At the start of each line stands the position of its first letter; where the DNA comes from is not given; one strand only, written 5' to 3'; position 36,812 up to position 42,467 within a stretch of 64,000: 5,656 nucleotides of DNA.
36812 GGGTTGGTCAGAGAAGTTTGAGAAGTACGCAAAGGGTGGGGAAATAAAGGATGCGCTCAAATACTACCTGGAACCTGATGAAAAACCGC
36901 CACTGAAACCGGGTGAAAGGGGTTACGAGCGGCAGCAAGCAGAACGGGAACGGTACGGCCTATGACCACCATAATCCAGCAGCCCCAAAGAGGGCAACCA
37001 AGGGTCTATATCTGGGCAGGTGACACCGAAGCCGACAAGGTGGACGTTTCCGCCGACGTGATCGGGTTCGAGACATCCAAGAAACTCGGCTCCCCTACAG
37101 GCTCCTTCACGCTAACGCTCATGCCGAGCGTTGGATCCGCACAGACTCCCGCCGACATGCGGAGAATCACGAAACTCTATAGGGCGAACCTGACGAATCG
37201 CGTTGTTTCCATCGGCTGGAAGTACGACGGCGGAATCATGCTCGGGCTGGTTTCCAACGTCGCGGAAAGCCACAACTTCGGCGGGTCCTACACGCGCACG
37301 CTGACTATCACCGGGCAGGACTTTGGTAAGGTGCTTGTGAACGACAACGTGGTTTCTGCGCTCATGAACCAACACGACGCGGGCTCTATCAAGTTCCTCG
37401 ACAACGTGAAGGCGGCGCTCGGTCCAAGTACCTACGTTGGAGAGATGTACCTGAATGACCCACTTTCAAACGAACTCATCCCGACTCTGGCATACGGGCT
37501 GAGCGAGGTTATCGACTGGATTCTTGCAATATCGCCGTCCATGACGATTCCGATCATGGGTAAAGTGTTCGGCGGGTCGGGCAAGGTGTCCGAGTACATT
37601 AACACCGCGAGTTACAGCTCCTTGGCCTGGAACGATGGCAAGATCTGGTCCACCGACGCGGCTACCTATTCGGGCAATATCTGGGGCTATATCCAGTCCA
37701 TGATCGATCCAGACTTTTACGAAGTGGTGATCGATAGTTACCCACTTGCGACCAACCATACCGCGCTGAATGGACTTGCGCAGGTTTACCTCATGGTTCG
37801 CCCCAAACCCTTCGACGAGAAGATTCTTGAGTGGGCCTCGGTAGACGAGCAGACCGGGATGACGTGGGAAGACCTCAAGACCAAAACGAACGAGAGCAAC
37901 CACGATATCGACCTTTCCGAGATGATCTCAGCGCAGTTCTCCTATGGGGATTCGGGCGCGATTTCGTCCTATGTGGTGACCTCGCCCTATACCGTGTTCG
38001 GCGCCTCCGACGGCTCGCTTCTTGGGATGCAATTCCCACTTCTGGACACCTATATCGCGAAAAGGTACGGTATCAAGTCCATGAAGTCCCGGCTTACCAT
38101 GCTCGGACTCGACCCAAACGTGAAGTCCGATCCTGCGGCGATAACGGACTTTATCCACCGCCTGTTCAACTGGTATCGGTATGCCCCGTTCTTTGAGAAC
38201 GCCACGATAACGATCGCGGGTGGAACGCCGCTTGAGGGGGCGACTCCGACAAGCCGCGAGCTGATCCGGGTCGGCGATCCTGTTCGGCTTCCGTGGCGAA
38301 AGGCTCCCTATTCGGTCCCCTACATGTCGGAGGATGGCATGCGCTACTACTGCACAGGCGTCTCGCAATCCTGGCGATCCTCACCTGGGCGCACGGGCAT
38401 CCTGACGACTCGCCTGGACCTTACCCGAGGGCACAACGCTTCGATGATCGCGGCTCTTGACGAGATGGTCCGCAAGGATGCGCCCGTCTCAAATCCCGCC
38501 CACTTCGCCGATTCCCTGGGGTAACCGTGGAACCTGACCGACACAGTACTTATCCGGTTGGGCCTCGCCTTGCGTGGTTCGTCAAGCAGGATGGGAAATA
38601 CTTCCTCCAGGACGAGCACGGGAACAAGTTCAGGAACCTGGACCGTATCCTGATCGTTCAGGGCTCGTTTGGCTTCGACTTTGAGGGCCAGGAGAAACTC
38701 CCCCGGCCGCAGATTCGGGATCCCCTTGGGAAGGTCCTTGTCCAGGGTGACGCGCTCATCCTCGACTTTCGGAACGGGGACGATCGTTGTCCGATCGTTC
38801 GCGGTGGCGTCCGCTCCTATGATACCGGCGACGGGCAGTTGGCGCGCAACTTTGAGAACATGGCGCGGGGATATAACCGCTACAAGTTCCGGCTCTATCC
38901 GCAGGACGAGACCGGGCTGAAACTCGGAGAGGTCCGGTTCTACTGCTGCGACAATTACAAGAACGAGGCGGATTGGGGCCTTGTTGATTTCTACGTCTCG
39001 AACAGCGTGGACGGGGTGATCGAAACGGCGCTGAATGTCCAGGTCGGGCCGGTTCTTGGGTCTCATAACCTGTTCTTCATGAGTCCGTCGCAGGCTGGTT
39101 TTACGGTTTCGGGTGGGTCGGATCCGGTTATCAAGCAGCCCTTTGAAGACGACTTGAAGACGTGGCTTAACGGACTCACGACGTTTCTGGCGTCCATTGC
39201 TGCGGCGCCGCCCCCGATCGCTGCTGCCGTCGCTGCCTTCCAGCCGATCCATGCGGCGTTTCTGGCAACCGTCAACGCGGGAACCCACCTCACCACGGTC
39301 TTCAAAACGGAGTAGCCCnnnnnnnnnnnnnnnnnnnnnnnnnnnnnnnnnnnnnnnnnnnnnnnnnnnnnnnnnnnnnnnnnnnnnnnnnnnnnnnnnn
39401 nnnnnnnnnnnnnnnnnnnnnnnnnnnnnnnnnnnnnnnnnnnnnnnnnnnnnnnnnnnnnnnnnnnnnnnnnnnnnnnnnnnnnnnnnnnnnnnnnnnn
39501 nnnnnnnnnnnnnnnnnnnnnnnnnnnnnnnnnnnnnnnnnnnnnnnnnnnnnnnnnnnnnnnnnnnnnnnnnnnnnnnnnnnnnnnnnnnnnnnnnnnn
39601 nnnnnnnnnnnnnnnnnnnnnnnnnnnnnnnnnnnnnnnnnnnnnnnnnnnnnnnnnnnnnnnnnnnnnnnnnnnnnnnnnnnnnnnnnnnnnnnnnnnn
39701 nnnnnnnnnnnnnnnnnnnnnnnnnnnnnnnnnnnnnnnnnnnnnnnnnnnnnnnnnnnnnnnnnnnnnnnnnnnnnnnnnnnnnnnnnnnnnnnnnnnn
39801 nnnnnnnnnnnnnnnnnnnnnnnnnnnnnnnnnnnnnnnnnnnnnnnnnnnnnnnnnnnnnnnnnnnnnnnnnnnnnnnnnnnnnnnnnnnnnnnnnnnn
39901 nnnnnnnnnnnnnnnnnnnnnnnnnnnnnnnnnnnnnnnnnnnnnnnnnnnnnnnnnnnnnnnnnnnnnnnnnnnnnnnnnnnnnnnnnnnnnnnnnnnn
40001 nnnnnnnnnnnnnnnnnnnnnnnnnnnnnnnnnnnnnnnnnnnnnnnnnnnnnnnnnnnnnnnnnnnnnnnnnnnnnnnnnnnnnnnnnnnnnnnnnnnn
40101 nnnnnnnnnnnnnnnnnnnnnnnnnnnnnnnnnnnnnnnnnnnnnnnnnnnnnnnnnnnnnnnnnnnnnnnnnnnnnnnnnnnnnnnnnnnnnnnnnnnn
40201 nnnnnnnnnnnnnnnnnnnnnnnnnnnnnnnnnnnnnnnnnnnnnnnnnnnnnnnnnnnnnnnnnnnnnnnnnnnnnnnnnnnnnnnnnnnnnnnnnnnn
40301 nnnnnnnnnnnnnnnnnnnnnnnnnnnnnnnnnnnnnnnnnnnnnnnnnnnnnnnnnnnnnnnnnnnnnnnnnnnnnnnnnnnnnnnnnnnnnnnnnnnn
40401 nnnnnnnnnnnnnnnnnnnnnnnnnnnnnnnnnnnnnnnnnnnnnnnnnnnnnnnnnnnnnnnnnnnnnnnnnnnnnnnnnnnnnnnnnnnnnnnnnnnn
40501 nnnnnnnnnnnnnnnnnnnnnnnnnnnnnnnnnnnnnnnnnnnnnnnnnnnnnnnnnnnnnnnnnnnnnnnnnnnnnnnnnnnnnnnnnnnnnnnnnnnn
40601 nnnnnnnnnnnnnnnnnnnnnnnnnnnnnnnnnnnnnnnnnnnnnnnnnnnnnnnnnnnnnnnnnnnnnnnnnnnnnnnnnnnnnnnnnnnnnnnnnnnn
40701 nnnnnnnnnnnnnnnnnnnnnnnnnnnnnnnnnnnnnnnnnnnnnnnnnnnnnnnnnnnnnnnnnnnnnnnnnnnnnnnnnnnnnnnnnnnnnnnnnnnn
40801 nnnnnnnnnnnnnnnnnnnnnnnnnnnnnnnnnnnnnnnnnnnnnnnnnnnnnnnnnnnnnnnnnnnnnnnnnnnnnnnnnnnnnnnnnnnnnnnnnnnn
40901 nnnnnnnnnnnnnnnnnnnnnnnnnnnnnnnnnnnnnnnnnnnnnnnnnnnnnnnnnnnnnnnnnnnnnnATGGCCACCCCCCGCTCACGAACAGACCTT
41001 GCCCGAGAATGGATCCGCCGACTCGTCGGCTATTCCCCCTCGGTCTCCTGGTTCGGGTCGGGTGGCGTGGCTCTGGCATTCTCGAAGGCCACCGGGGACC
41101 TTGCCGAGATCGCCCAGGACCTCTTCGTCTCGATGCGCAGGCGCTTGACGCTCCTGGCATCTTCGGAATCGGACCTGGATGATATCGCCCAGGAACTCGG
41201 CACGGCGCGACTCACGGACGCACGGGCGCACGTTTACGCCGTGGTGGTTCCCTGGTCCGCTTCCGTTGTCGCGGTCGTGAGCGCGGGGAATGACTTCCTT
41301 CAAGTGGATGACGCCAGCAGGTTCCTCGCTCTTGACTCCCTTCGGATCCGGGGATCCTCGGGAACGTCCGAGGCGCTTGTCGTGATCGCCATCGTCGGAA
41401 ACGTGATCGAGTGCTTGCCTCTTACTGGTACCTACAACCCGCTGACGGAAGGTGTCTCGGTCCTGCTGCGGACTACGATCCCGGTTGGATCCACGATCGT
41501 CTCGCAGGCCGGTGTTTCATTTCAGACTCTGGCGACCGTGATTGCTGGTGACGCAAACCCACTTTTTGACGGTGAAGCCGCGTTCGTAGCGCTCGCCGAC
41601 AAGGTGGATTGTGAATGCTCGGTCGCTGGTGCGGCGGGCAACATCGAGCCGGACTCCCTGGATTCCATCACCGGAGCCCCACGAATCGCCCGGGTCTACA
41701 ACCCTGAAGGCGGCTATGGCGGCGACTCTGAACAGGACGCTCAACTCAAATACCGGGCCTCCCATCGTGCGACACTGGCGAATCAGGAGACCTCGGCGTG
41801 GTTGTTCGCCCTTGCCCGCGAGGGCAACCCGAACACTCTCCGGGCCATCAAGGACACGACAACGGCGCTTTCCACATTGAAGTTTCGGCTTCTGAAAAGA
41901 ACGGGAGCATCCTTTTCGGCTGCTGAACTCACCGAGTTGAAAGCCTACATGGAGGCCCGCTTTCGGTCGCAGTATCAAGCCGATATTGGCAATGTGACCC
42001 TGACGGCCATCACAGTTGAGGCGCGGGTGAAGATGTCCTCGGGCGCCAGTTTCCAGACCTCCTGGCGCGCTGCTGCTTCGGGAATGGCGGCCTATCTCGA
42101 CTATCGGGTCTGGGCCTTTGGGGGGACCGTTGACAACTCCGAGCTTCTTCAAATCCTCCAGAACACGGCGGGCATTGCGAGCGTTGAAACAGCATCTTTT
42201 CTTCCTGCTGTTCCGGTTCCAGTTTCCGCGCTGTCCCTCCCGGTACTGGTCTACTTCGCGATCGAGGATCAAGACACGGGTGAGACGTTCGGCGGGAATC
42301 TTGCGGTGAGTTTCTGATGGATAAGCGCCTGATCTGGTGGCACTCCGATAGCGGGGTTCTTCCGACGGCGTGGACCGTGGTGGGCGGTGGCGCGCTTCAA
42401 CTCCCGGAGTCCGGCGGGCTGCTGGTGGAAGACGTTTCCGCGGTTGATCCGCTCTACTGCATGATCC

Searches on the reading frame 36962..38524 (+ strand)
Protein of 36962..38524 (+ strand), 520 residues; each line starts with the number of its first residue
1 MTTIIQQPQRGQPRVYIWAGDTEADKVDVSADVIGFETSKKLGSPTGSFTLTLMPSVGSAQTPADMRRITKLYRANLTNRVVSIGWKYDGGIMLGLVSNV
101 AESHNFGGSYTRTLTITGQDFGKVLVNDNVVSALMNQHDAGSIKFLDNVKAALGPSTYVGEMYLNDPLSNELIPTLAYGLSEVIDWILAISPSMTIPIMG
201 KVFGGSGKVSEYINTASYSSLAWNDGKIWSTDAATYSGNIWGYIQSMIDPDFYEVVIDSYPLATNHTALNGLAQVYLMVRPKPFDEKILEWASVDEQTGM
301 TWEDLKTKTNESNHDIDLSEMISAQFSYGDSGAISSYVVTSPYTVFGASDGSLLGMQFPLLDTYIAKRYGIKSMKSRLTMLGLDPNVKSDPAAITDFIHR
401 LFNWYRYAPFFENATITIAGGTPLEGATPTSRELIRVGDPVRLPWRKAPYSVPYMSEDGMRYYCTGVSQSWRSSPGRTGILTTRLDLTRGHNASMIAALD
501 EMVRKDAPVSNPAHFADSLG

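Call 16: search_protein_families(library=phrogs, proteins=[window:36962-38524:+], max_evalue=0.01)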
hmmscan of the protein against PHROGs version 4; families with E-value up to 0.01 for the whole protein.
window:36962-38524:+ (520 aa): 1 family
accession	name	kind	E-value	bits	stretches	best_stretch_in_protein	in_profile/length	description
phrog_1015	-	tail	3.2e-11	43.6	1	24-130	34-134/795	tail protein with lysin activity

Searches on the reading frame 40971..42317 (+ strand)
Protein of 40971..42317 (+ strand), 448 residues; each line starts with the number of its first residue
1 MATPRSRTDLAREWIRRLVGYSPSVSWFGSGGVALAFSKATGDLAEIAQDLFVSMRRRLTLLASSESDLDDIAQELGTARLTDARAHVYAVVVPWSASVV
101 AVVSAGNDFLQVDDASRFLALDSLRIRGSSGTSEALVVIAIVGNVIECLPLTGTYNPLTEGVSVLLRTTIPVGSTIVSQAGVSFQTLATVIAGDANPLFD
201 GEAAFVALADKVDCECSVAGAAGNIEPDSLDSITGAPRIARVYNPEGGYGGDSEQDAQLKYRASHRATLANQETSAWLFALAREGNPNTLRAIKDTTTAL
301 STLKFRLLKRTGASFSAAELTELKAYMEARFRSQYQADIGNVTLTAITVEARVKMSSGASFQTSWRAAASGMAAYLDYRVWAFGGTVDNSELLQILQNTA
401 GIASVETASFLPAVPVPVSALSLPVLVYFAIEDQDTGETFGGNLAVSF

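Call 16: search_protein_families(library=phrogs, proteins=[window:40971-42317:+], max_evalue=0.01)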
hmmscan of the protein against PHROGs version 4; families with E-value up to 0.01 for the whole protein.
window:40971-42317:+ (448 aa): 1 family
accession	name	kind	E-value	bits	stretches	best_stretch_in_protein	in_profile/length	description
phrog_6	-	tail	1.6e-14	54.5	1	164-408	161-377/548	baseplate wedge subunit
